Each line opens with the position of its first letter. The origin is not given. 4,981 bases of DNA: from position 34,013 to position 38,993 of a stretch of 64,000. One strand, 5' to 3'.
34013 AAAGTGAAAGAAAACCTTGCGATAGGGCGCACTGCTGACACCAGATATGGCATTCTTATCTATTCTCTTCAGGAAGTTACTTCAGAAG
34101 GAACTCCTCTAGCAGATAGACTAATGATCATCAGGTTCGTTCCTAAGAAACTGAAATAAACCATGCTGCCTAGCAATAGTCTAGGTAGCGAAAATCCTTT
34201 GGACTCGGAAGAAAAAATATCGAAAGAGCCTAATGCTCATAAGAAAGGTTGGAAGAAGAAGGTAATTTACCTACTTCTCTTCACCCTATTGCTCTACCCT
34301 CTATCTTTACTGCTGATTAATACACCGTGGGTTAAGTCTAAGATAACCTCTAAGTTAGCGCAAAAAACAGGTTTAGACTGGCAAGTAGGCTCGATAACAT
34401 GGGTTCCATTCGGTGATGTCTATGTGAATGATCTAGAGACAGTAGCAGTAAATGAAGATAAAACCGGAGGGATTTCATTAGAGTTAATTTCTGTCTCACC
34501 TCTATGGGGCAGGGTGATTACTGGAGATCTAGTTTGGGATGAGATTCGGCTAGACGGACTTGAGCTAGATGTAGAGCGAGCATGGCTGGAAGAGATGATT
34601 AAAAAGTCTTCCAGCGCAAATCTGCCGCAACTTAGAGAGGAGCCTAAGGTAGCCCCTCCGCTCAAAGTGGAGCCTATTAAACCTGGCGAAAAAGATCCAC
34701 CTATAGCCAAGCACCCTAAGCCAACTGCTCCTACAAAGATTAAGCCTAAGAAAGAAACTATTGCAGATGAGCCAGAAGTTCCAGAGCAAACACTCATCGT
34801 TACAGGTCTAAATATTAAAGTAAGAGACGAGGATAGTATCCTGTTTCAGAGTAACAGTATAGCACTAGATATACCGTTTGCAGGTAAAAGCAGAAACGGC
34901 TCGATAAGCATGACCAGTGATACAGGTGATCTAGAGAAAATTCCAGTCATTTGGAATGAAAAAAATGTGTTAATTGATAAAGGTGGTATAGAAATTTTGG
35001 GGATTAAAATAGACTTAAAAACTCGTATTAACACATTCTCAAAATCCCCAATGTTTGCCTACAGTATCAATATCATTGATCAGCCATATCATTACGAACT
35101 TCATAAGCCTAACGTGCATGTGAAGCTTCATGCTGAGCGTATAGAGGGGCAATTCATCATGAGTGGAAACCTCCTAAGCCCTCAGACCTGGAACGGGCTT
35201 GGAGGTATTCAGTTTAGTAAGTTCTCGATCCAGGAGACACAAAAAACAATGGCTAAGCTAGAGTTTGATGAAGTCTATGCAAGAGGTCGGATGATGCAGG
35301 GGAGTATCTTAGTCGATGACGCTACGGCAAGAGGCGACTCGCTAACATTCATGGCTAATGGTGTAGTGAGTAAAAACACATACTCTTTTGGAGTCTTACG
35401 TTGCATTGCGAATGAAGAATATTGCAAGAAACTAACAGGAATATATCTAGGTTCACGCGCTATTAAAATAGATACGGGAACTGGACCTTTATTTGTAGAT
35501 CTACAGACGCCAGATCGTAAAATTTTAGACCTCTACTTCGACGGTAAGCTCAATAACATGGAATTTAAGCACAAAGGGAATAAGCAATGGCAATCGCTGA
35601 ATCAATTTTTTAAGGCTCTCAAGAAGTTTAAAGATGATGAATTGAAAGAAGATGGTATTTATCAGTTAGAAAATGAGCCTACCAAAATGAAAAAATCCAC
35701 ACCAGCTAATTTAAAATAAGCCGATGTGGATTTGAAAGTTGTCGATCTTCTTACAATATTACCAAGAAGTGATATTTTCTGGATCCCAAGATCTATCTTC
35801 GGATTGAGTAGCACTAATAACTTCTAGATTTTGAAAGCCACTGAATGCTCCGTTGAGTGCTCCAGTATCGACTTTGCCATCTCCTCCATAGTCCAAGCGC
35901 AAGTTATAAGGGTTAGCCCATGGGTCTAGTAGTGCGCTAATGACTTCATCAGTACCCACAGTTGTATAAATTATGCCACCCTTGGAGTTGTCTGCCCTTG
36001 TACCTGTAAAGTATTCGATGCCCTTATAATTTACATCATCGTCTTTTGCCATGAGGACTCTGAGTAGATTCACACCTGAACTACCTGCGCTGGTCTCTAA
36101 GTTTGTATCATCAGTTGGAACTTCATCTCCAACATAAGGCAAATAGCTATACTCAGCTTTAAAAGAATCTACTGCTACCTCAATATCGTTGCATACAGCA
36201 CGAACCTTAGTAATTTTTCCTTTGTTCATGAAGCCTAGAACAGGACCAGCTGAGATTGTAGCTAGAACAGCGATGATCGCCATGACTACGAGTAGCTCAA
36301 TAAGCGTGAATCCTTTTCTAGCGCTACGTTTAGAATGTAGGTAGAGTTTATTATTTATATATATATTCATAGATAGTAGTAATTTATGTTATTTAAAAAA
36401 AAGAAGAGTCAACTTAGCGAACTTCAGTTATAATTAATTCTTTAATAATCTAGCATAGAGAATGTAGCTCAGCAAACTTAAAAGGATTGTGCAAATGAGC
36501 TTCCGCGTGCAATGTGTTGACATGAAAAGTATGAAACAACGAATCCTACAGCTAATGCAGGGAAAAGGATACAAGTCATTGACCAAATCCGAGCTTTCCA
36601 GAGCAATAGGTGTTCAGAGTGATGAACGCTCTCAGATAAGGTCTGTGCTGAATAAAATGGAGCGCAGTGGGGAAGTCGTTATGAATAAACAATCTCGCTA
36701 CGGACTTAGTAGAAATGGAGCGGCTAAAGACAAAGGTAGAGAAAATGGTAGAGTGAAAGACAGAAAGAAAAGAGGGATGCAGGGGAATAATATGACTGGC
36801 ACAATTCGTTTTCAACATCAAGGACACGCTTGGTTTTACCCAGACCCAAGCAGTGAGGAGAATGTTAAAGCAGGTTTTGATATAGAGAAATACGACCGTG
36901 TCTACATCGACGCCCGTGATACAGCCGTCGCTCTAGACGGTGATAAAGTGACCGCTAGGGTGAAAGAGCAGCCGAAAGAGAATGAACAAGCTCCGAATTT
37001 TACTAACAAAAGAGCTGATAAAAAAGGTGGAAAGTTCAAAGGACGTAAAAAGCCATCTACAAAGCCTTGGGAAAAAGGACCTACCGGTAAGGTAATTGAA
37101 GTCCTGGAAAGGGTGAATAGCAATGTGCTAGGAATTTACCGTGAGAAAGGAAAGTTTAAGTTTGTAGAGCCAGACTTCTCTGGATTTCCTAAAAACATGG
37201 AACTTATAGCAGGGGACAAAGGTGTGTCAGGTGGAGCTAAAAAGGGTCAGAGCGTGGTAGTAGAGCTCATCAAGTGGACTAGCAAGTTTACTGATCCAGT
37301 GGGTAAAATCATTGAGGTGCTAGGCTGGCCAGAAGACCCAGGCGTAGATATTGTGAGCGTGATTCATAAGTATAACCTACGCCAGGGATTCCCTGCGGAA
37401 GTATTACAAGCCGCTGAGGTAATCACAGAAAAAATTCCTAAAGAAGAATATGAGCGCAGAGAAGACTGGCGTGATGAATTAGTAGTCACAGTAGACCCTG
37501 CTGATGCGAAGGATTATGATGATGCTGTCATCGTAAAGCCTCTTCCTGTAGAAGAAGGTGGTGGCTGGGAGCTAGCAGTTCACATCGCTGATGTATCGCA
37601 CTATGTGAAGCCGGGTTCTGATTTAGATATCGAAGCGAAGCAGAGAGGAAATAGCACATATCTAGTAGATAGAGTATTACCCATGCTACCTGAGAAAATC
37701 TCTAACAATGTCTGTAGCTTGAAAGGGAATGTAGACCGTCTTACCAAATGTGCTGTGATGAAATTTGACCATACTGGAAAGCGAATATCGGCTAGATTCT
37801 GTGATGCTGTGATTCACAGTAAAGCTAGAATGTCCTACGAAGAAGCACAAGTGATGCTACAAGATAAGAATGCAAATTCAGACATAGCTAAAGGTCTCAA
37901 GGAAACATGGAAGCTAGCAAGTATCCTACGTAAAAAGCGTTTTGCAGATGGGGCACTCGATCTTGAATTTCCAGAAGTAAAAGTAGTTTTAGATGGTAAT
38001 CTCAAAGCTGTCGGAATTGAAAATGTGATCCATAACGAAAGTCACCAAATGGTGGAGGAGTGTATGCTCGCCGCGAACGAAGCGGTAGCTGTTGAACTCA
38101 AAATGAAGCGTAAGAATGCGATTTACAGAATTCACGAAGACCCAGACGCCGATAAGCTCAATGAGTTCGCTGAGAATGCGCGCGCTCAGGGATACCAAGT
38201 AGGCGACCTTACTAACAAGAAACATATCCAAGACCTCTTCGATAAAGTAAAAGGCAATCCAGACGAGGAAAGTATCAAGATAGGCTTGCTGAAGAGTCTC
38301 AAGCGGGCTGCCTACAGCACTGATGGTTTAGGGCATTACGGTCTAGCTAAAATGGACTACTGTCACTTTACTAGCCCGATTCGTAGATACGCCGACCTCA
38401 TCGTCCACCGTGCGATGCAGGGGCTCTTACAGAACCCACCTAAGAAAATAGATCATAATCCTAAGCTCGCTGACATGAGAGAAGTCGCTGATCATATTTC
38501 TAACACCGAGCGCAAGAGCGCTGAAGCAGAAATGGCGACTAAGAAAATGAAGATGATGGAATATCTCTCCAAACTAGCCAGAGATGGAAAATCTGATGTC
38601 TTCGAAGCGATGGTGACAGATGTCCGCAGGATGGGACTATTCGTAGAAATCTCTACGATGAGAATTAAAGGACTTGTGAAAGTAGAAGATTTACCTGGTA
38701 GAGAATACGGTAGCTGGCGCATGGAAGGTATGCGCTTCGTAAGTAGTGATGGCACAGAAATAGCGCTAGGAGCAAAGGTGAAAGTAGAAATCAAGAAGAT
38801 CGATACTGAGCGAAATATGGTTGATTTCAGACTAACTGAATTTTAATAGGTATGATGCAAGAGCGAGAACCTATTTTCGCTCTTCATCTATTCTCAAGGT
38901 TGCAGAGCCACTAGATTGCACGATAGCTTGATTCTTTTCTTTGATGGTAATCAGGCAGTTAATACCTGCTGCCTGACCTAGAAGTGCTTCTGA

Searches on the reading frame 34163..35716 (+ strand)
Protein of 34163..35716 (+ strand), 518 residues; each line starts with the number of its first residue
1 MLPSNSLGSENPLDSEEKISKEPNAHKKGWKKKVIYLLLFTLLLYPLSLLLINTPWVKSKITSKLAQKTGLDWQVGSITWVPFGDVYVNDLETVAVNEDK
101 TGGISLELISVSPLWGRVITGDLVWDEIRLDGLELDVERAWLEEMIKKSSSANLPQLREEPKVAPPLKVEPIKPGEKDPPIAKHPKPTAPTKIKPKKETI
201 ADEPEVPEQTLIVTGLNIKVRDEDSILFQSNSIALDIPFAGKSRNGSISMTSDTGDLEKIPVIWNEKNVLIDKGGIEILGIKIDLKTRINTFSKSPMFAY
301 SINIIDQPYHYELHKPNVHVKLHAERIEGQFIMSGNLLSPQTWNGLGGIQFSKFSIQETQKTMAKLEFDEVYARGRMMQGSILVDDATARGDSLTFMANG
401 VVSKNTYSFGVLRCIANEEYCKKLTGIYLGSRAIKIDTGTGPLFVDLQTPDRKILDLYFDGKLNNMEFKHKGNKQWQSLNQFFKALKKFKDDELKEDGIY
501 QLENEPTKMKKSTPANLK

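Call 58: search_protein_families(library=pfam, proteins=[window:34163-35716:+], max_evalue=0.00001)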
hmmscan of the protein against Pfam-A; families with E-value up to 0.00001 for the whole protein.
window:34163-35716:+ (518 aa): 1 family
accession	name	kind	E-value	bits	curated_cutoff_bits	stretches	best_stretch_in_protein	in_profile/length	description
PF05359.17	DUF748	-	9.9e-09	34.2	50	1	24-142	7-124/1037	Domain of Unknown Function (DUF748)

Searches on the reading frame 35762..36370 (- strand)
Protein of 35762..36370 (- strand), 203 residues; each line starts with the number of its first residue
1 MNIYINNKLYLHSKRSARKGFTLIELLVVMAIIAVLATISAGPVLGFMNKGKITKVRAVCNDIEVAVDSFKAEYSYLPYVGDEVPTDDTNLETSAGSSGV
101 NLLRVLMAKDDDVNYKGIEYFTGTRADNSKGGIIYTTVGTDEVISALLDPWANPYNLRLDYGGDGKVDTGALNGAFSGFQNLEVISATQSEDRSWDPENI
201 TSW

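Call 58: search_protein_families(library=pfam, proteins=[window:35762-36370:-], max_evalue=0.00001)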
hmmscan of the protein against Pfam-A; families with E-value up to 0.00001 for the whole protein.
window:35762-36370:- (203 aa): 1 family
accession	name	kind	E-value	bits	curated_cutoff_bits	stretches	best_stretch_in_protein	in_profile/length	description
PF07963.17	N_methyl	-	8.5e-10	38.2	21.2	1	15-40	1-26/27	Prokaryotic N-terminal methylation motif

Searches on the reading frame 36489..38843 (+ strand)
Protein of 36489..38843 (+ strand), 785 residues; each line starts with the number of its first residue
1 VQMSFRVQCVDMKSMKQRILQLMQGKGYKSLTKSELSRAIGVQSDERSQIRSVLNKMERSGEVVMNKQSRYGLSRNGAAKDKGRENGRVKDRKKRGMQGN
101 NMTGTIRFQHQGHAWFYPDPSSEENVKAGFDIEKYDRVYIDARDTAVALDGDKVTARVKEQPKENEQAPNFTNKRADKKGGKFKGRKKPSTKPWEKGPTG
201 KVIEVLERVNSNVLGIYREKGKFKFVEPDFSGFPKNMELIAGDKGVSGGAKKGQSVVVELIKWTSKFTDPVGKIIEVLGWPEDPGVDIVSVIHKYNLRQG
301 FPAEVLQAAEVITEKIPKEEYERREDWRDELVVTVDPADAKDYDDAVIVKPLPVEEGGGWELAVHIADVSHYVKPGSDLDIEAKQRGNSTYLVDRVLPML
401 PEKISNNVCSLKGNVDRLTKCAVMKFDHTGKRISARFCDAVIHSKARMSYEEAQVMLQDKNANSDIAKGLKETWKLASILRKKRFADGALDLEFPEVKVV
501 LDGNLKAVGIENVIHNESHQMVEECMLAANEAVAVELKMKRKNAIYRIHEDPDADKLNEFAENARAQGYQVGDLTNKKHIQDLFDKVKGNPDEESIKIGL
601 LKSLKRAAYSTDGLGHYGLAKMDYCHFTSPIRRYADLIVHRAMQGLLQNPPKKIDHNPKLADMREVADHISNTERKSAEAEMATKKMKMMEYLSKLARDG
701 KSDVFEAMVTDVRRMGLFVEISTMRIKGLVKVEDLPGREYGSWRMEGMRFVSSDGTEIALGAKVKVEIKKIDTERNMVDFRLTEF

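Call 58: search_protein_families(library=pfam, proteins=[window:36489-38843:+], max_evalue=0.00001)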
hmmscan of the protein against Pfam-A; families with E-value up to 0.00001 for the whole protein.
window:36489-38843:+ (785 aa): 3 families
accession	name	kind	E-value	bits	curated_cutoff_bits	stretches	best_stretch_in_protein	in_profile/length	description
PF00773.25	RNB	-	4.8e-104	348.6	29.3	1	324-648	1-325/326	RNB domain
PF17876.7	CSD2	-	1.5e-21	76.7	26.2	1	225-302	1-74/74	Cold shock domain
PF00575.29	S1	-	1.3e-08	35.5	22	1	700-779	3-70/74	S1 RNA binding domain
